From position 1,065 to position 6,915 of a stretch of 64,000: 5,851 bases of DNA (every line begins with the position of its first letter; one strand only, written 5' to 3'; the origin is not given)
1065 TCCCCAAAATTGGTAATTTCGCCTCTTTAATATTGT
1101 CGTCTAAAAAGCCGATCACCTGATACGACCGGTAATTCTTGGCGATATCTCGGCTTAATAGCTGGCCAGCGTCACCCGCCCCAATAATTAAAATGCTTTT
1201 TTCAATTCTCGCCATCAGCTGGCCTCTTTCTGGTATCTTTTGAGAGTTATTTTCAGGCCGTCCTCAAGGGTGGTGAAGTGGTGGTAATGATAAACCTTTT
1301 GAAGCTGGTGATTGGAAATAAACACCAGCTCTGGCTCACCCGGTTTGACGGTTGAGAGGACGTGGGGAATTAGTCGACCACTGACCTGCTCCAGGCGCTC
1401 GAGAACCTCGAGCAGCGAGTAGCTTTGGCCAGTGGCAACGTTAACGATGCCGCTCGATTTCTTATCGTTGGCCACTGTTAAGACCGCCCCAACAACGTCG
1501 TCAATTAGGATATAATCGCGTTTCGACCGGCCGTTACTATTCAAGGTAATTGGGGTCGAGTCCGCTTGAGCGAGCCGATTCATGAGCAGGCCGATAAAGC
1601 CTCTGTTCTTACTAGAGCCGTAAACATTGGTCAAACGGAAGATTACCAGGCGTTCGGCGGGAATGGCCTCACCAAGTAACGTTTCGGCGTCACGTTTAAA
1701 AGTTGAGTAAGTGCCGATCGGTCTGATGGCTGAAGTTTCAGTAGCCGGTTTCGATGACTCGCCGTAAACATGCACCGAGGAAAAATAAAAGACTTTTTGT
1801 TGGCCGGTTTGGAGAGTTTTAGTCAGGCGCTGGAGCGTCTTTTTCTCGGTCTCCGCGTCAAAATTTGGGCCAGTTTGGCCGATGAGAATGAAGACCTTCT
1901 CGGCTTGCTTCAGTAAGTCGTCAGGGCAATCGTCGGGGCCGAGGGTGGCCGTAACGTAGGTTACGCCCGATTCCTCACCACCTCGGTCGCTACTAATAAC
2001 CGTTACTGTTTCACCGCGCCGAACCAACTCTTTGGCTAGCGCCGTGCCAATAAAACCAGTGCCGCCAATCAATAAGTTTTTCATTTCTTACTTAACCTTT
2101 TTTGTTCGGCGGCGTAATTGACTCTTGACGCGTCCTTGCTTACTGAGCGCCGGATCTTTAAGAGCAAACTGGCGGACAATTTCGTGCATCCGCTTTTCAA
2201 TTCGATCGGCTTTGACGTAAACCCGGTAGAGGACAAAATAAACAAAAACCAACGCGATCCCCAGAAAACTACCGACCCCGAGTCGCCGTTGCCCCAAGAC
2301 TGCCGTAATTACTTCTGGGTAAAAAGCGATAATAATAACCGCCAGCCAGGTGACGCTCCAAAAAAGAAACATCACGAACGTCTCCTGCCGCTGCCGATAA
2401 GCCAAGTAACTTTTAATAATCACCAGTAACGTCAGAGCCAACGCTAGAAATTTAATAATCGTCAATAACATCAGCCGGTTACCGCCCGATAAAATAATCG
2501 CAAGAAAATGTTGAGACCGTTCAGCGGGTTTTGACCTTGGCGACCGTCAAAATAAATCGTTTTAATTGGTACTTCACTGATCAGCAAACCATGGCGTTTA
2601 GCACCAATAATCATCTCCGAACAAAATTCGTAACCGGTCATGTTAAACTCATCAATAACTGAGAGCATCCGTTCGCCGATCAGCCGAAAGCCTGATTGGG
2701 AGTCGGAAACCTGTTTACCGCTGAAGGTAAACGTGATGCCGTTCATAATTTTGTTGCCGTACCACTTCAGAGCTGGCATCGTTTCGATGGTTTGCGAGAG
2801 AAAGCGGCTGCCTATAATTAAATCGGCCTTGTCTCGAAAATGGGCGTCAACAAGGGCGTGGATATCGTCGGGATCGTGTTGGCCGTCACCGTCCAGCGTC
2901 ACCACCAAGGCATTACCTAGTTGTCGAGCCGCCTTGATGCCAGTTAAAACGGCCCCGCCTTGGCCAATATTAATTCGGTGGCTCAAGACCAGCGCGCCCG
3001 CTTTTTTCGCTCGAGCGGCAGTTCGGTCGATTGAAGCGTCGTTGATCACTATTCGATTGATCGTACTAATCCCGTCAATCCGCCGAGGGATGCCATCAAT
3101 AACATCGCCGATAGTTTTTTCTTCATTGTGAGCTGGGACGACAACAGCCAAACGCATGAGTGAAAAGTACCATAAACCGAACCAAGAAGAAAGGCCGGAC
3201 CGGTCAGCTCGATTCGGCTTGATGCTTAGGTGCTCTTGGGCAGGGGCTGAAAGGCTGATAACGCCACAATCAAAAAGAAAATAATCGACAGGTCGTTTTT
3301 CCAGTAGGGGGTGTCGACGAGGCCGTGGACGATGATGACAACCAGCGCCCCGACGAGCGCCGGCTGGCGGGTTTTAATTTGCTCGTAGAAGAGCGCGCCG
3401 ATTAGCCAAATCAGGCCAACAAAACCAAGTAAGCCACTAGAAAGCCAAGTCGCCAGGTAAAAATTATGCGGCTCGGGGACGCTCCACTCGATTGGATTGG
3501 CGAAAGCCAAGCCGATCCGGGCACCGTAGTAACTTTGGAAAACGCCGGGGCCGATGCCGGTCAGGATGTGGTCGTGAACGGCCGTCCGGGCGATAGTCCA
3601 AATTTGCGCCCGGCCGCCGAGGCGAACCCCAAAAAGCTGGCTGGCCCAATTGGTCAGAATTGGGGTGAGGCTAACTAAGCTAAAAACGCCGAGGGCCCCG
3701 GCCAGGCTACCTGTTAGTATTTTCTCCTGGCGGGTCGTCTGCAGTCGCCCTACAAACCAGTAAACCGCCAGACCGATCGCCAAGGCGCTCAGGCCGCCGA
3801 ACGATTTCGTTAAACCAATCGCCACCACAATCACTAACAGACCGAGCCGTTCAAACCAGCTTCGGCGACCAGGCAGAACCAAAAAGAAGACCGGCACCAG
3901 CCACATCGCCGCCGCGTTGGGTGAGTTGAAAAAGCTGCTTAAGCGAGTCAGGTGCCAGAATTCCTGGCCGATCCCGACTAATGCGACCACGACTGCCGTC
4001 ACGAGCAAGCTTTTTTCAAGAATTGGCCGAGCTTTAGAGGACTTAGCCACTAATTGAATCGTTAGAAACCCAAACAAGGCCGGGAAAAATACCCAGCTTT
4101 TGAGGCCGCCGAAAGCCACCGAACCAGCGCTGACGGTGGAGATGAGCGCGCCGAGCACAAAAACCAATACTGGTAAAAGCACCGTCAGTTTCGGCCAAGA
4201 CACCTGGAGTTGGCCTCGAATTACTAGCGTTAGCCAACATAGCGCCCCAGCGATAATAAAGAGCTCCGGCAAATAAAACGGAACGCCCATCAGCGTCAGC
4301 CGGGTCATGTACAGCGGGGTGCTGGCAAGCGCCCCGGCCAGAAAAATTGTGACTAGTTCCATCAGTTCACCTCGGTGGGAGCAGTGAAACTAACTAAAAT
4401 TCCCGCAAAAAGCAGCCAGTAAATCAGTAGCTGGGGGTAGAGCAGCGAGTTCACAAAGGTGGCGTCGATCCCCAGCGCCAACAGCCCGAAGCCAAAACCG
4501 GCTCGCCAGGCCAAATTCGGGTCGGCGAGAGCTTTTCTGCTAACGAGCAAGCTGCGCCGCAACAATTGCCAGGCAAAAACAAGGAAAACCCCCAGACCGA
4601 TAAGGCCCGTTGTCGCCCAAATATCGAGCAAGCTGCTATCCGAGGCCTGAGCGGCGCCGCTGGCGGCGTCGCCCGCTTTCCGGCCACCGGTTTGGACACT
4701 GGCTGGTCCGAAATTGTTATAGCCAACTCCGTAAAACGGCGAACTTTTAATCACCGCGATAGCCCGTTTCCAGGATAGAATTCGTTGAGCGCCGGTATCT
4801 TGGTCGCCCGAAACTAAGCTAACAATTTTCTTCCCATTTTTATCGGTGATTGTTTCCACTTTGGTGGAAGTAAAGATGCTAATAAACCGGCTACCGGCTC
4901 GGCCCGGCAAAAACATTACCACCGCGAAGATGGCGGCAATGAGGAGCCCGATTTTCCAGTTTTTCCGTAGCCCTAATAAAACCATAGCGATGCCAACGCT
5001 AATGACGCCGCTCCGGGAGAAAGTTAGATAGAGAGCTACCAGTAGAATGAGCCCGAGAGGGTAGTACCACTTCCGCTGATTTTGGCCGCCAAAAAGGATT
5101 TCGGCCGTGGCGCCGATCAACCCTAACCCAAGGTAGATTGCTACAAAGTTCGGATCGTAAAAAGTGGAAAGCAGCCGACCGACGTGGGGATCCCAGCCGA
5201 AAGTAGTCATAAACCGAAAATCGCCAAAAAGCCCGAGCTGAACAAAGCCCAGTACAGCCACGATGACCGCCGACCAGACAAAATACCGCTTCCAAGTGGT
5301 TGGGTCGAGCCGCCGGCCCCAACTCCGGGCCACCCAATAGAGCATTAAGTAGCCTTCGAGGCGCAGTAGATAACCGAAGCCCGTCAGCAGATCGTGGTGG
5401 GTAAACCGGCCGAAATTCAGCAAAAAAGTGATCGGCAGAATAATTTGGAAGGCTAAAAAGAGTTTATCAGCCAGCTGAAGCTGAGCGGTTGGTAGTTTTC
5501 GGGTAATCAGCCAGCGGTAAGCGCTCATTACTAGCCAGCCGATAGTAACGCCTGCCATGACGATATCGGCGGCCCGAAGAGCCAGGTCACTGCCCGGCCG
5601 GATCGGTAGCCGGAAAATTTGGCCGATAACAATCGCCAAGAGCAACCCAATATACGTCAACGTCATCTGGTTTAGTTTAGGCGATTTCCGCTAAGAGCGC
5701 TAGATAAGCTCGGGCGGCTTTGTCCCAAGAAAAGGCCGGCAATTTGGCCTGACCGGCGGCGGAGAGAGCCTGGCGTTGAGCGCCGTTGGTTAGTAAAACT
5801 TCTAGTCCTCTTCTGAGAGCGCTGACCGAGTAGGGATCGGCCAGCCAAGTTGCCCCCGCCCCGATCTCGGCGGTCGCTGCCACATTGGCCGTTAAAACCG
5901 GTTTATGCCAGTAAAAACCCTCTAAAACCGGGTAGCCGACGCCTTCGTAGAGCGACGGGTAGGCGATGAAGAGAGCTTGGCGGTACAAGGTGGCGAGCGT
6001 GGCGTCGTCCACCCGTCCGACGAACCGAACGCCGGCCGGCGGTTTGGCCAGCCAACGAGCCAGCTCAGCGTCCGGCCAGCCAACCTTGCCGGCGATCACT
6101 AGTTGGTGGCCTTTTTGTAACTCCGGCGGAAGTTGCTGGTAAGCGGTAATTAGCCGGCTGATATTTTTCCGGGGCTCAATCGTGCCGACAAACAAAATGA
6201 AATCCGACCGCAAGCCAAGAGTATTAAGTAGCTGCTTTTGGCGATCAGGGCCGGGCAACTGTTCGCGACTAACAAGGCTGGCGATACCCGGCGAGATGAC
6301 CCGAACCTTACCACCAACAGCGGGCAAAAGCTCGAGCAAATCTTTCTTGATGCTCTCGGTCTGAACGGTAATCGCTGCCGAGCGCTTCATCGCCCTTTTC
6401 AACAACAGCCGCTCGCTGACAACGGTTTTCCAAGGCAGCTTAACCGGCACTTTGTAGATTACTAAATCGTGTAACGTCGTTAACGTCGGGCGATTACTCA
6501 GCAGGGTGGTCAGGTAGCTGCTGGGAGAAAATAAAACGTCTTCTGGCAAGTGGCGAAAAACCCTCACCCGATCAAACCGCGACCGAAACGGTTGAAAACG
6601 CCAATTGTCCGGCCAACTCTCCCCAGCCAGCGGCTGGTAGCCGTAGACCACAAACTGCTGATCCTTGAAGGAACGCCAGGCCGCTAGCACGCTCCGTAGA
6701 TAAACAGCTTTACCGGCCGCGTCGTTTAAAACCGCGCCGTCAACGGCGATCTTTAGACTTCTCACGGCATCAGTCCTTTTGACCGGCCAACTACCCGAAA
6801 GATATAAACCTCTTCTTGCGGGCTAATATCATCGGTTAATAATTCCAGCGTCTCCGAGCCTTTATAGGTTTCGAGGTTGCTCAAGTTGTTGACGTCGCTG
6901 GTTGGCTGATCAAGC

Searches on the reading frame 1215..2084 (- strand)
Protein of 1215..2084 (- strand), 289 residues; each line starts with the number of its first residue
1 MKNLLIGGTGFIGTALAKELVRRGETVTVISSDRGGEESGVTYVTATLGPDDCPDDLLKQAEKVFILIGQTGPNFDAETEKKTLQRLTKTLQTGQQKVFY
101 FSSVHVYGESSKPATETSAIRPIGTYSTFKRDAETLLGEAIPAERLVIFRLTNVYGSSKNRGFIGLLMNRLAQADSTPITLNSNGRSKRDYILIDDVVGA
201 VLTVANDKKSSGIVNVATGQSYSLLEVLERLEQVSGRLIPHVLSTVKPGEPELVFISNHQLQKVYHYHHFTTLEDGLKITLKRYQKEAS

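Call 25: search_protein_families(library=pfam, proteins=[window:1215-2084:-], max_evalue=0.001)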
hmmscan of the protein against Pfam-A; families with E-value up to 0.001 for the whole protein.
window:1215-2084:- (289 aa): 8 families
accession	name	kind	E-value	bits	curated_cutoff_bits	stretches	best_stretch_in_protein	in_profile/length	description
PF01370.27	Epimerase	-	9.1e-29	101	20.9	1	4-217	2-240/240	NAD dependent epimerase/dehydratase family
PF16363.11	GDP_Man_Dehyd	-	2.5e-14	53.9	27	1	90-231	115-262/332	GDP-mannose 4,6 dehydratase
PF04321.23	RmlD_sub_bind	-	1.5e-08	34.5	27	1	1-179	1-175/287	RmlD substrate binding domain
PF07993.18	NAD_binding_4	-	1e-05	25.2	20.1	0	6-68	2-67/258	Male sterility protein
PF05368.20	NmrA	-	2.5e-05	24.5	27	1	4-114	6-117/298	NmrA-like family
PF13460.12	NAD_binding_10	-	4.8e-05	23.7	27.2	1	7-137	1-131/184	NAD(P)H-binding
PF02719.21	Polysacc_synt_2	-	0.00065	19.4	20.2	0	119-250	131-267/293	Polysaccharide biosynthesis protein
PF01073.25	3Beta_HSD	-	0.0007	19.2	22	0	5-33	2-30/280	3-beta hydroxysteroid dehydrogenase/isomerase family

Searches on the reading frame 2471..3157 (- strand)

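Call 25: search_protein_families(library=pfam, proteins=[window:2471-3157:-], max_evalue=0.001)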
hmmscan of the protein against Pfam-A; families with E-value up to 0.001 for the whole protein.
window:2471-3157:- (228 aa): 1 family
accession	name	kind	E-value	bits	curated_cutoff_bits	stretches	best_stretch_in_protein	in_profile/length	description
PF00535.33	Glycos_transf_2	-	6.3e-20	72.2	23.3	1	5-124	2-121/168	Glycosyl transferase family 2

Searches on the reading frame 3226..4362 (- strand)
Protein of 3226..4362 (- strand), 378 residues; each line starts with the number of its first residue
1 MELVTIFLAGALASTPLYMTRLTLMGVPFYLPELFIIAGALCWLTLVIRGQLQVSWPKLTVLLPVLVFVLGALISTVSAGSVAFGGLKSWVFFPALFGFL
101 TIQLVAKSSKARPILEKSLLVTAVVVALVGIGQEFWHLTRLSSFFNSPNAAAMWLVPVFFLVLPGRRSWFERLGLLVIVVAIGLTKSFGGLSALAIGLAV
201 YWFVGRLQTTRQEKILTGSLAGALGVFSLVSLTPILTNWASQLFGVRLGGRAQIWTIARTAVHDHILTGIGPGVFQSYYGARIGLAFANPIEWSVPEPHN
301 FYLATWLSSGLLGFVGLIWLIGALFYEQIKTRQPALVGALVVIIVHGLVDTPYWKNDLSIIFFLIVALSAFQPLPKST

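Call 25: search_protein_families(library=pfam, proteins=[window:3226-4362:-], max_evalue=0.001)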
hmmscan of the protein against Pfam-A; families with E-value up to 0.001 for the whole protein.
window:3226-4362:- (378 aa): 1 family
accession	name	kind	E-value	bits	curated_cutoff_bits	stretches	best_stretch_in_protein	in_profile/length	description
PF04932.20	Wzy_C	-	3.6e-14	53.2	31.7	1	174-318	2-149/149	O-Antigen ligase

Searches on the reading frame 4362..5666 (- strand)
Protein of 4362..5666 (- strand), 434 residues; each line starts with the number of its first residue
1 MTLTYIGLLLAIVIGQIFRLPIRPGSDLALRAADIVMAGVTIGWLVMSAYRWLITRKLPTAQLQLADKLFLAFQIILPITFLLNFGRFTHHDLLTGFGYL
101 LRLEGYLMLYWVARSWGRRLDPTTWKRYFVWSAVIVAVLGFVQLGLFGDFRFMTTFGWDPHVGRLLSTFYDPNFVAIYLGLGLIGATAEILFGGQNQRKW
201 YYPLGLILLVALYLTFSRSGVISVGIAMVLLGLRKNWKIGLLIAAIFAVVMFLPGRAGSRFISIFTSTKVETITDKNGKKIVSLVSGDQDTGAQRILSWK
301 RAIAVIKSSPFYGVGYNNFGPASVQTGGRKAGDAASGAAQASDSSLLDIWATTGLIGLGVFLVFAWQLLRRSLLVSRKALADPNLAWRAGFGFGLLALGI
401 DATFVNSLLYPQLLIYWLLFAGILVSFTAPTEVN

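Call 25: search_protein_families(library=pfam, proteins=[window:4362-5666:-], max_evalue=0.001)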
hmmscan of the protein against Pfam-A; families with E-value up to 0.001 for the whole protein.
window:4362-5666:- (434 aa): 1 family
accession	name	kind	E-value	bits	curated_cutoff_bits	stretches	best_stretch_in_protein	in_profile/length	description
PF04932.20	Wzy_C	-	2.5e-19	70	31.7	1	206-362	4-149/149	O-Antigen ligase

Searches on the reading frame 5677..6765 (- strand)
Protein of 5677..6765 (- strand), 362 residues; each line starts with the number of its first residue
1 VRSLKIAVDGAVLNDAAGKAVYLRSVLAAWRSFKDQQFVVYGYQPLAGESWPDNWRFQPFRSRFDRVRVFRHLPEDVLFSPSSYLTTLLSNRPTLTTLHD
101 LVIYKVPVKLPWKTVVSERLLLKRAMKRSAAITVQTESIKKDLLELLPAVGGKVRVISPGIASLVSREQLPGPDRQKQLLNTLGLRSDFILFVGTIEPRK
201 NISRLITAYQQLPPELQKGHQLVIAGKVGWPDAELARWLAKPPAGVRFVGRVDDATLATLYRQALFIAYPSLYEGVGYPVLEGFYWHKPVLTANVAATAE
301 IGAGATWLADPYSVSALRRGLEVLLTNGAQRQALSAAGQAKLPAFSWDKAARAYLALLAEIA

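Call 25: search_protein_families(library=pfam, proteins=[window:5677-6765:-], max_evalue=0.001)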
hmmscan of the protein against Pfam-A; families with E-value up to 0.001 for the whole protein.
window:5677-6765:- (362 aa): 3 families
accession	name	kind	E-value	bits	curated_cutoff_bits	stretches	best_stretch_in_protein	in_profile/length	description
PF00534.26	Glycos_transf_1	-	5.3e-23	81.9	26.4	1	187-339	15-170/172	Glycosyl transferases group 1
PF13692.12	Glyco_trans_1_4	-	2e-17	64.2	27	1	190-327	4-142/142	Glycosyl transferases group 1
PF13439.12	Glyco_transf_4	-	4.8e-07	30.4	28.5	1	69-161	67-166/170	Glycosyltransferase Family 4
